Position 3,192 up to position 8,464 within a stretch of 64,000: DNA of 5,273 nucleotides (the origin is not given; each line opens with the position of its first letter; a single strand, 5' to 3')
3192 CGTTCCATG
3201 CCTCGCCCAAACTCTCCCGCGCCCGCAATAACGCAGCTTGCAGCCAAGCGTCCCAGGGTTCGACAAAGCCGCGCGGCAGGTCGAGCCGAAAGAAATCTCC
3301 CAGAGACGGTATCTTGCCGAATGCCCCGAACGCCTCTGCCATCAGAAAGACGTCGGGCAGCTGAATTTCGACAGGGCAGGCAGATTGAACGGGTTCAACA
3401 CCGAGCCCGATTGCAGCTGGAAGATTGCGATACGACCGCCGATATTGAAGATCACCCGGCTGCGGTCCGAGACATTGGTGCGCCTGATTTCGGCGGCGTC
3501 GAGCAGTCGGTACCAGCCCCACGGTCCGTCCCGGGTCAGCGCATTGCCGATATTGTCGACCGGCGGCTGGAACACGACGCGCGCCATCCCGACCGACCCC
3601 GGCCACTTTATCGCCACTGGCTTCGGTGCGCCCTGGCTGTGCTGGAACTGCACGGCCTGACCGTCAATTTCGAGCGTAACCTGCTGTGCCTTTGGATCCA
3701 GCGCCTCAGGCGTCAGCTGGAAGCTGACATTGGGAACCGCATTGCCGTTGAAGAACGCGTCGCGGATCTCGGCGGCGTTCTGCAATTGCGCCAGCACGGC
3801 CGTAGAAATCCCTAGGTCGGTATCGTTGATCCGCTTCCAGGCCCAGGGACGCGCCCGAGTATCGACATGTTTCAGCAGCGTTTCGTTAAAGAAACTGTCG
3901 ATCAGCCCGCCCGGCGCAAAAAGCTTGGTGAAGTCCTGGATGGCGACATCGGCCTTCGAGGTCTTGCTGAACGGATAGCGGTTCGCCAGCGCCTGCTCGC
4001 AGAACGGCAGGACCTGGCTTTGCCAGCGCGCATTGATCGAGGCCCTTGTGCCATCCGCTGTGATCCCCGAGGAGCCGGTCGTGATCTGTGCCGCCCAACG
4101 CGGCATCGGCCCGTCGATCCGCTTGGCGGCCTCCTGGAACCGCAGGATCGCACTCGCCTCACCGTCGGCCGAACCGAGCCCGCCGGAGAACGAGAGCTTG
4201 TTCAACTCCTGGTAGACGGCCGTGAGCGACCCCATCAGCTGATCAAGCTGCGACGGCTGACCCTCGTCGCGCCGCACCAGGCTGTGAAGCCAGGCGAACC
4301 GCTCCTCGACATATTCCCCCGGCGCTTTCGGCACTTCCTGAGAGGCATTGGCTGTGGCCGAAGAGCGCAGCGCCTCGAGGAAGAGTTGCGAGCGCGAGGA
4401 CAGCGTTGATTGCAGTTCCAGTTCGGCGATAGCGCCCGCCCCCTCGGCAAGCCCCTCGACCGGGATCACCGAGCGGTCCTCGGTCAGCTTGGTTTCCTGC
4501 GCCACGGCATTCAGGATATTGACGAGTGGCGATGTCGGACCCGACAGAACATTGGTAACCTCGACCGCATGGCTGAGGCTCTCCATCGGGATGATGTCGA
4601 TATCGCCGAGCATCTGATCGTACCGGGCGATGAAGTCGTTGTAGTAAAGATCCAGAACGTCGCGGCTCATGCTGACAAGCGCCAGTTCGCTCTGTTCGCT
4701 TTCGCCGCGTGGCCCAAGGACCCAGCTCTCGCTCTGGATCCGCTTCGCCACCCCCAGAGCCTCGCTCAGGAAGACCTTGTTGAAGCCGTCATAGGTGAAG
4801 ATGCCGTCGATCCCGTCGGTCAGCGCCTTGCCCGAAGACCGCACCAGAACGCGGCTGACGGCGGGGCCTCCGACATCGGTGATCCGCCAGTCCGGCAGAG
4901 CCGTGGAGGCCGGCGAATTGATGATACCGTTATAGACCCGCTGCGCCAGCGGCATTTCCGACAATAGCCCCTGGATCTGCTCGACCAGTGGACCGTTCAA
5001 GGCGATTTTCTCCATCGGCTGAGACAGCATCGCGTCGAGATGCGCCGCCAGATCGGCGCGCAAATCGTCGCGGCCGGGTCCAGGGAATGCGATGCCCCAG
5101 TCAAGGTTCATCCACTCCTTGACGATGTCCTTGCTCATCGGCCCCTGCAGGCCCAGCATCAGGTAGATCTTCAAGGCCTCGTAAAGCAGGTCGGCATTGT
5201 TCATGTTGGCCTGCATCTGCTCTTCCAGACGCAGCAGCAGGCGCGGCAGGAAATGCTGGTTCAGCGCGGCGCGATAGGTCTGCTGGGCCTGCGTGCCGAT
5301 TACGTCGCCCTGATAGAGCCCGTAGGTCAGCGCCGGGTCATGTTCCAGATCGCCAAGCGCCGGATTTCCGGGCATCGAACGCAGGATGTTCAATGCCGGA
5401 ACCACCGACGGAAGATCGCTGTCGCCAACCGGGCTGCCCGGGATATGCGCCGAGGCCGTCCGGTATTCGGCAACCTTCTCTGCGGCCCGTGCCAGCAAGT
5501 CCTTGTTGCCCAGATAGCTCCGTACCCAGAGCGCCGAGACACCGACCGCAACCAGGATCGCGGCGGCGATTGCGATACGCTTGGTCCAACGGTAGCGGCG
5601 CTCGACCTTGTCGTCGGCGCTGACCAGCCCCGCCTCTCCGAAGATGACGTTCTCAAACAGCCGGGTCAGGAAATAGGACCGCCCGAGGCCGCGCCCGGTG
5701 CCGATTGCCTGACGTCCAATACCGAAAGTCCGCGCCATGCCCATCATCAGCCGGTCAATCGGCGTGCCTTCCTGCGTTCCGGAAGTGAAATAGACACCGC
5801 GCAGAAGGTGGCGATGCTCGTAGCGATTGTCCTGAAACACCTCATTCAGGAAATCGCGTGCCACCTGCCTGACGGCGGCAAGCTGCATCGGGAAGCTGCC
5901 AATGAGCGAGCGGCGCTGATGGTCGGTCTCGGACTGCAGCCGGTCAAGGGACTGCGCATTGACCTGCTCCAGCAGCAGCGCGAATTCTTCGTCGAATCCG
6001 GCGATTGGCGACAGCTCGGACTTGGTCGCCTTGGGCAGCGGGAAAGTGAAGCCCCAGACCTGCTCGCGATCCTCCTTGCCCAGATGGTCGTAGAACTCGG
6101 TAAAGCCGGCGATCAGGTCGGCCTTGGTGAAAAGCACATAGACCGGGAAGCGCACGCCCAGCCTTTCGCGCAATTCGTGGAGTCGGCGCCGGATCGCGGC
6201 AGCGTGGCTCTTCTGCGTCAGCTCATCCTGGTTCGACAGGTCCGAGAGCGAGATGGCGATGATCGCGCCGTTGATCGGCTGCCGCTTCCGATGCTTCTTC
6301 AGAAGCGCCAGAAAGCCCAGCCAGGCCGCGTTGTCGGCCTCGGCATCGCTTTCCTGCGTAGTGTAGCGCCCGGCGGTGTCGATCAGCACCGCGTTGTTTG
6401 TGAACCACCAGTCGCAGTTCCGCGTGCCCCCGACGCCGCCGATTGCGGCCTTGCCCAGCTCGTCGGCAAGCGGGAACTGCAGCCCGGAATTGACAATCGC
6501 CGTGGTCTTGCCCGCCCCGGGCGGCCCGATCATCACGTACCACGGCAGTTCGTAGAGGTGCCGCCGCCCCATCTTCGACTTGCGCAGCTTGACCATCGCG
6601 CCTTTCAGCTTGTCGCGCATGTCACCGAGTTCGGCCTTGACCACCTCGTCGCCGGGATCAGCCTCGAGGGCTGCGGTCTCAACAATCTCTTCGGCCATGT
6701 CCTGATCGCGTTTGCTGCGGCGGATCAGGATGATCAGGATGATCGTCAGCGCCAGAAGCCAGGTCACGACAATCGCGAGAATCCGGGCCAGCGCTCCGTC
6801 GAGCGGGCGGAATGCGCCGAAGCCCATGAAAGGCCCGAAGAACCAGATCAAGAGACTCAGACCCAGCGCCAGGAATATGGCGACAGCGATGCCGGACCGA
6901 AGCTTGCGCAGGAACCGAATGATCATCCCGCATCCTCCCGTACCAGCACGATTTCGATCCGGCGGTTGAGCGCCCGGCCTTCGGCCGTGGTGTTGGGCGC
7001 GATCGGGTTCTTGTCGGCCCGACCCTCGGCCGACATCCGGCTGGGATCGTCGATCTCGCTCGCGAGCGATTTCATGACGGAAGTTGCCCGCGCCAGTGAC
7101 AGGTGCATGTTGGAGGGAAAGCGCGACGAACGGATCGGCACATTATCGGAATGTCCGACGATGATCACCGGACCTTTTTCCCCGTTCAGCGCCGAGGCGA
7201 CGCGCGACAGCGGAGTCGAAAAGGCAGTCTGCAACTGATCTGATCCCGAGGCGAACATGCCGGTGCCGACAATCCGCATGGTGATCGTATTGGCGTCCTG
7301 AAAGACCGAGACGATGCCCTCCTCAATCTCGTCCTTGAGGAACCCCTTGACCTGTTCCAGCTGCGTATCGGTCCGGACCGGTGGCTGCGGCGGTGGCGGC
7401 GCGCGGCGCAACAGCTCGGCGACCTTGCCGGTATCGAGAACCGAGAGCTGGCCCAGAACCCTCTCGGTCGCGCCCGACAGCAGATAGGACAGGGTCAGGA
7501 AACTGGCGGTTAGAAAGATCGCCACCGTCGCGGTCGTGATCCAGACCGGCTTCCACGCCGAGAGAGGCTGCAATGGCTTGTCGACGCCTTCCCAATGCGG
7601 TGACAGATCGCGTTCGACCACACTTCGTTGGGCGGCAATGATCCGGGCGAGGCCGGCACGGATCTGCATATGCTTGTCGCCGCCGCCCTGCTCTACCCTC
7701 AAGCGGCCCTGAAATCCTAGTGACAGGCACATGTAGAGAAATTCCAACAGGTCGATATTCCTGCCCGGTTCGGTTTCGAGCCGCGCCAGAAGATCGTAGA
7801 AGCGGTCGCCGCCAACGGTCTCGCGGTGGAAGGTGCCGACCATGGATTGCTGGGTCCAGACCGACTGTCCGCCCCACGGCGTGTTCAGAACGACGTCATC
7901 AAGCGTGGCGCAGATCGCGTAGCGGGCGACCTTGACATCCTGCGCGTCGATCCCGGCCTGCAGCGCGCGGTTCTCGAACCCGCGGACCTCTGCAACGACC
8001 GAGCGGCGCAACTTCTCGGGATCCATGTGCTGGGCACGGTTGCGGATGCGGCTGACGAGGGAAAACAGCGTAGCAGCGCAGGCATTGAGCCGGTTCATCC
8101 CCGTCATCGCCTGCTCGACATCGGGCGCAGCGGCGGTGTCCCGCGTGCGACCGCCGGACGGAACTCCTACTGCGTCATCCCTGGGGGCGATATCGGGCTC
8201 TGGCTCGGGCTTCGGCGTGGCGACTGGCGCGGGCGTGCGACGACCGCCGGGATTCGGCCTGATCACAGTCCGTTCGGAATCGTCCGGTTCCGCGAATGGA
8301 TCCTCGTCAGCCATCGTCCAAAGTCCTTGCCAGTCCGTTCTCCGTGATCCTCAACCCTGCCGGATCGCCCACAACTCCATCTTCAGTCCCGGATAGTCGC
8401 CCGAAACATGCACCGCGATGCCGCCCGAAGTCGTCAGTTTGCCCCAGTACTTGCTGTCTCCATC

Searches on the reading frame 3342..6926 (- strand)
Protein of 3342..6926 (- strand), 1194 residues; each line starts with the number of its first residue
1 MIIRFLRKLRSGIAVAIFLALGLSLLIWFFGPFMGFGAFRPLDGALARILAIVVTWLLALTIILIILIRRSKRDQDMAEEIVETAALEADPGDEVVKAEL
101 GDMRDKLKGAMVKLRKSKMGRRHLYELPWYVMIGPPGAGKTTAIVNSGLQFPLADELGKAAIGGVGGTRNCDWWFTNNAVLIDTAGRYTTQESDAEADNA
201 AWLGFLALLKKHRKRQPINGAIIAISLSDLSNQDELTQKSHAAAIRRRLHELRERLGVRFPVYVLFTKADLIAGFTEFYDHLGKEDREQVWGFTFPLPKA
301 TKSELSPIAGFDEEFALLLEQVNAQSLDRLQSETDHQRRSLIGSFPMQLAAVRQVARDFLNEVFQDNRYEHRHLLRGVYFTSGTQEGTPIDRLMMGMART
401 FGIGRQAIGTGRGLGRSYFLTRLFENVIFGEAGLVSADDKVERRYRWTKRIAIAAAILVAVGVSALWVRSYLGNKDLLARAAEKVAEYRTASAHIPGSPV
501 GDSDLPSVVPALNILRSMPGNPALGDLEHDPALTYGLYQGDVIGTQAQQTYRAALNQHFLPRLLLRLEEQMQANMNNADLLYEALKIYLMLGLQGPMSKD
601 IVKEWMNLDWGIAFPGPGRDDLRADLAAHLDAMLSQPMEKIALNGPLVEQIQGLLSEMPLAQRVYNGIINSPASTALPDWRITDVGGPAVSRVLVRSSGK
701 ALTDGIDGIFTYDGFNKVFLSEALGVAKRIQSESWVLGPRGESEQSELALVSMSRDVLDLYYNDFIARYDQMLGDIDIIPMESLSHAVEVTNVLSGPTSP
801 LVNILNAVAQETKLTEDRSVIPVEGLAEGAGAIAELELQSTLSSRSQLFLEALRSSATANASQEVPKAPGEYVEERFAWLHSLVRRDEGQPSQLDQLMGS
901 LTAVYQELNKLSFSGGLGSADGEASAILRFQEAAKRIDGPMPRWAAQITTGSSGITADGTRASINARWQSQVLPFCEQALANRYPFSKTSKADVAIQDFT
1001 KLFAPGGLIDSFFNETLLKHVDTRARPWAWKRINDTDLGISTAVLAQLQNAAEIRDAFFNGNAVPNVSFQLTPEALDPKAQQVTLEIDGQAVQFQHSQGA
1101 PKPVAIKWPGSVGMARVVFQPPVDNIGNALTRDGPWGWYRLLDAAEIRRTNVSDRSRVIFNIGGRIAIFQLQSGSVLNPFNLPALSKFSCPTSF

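Call 12: search_protein_families(library=pfam, proteins=[window:3342-6926:-], max_evalue=0.001)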
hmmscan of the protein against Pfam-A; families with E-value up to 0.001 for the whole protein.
window:3342-6926:- (1194 aa): 4 families
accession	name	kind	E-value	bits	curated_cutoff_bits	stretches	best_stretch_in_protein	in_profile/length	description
PF14331.11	IcmF-related_N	-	1.6e-97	326.3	25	1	196-455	2-258/259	IcmF-related N-terminal domain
PF06761.17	IcmF-related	-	1.4e-84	284.7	27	1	510-812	2-307/308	Intracellular multiplication and human macrophage-killing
PF06744.18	IcmF_C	-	8.4e-23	81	26.7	1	1069-1175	1-106/106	Type VI secretion protein IcmF C2-like domain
PF21070.2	IcmF_helical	-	4.4e-10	40.1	24.1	1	961-1061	3-104/106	Type VI secretion protein IcmF helical domain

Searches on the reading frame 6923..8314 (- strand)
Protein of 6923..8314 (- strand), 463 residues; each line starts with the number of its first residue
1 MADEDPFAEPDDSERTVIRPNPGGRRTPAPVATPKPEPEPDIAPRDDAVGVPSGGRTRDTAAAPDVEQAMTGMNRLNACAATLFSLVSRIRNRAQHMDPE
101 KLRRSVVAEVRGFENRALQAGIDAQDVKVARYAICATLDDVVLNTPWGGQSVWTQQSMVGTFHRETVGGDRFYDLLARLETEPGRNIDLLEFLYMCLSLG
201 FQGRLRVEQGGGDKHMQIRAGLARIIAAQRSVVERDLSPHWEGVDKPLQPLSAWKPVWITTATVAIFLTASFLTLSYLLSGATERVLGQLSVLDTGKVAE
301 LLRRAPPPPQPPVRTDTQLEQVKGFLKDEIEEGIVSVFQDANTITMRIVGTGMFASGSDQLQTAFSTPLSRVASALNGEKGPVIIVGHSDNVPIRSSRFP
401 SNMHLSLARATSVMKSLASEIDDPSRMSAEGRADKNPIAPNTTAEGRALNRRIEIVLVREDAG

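Call 12: search_protein_families(library=pfam, proteins=[window:6923-8314:-], max_evalue=0.001)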
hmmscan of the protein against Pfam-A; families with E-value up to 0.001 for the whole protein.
window:6923-8314:- (463 aa): 2 families
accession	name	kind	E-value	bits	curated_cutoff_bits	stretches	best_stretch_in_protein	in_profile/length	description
PF09850.14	DotU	-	4.6e-66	222.8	27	1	76-277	2-204/205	Type VI secretion system protein DotU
PF00691.25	OmpA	-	8.8e-13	48.9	27.2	1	353-451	1-98/98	OmpA family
